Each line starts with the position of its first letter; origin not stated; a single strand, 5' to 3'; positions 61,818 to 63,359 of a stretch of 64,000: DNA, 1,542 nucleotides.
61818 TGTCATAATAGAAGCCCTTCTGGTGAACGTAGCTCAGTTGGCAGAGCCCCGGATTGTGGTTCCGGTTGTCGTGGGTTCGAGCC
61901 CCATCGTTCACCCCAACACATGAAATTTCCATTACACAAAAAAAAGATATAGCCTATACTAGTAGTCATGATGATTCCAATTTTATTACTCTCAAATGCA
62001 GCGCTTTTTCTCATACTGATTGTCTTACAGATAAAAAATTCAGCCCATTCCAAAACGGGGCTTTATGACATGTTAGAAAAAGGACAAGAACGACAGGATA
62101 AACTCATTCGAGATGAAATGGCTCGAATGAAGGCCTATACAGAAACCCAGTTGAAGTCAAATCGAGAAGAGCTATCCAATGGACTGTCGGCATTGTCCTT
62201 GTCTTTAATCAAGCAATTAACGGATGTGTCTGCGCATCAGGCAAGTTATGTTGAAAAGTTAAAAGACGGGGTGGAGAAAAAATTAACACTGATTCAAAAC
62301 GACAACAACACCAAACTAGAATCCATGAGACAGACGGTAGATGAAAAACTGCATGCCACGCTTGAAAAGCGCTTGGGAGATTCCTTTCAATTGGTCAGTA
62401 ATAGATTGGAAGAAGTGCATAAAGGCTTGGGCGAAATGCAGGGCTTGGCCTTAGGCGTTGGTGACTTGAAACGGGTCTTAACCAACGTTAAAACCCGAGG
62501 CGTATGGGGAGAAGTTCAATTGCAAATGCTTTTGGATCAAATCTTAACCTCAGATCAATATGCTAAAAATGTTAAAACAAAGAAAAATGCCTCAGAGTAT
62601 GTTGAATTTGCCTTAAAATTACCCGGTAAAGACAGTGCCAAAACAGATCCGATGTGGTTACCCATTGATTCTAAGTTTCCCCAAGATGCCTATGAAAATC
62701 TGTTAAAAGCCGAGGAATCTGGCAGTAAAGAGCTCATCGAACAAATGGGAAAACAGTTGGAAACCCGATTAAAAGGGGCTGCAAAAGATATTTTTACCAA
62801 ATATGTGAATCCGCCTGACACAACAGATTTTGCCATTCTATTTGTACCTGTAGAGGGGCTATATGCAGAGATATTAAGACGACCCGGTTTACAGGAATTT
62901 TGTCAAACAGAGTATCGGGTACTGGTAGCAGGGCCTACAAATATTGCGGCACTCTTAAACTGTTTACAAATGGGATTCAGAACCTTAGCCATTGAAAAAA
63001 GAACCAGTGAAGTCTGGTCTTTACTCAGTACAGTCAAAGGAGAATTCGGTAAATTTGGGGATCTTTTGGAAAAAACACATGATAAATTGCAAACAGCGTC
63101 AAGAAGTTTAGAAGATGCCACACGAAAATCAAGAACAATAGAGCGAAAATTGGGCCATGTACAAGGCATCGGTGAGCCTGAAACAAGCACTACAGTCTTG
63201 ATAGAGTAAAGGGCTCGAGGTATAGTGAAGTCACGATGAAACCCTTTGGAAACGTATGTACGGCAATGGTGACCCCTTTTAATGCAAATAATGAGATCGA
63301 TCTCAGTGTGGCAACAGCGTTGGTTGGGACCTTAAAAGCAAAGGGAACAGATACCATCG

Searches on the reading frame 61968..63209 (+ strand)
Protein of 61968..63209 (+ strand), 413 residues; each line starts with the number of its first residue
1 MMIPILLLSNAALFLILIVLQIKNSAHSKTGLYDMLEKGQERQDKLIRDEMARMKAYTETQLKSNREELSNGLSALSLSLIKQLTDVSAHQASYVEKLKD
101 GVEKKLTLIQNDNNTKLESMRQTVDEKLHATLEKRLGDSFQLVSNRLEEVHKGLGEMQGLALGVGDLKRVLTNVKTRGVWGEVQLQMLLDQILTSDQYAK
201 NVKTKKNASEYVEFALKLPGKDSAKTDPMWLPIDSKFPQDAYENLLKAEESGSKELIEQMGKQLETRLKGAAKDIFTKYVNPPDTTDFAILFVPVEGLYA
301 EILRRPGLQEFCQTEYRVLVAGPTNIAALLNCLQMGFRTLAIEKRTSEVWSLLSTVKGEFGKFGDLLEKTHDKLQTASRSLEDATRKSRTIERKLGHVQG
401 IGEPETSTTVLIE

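Call 47: find_encoding_contigs(protein=window:61968-63209:+, flank=10000, max_places=3)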
Protein window:61968-63209:+ (413 aa): no gene with exactly this product is on record in the collection.
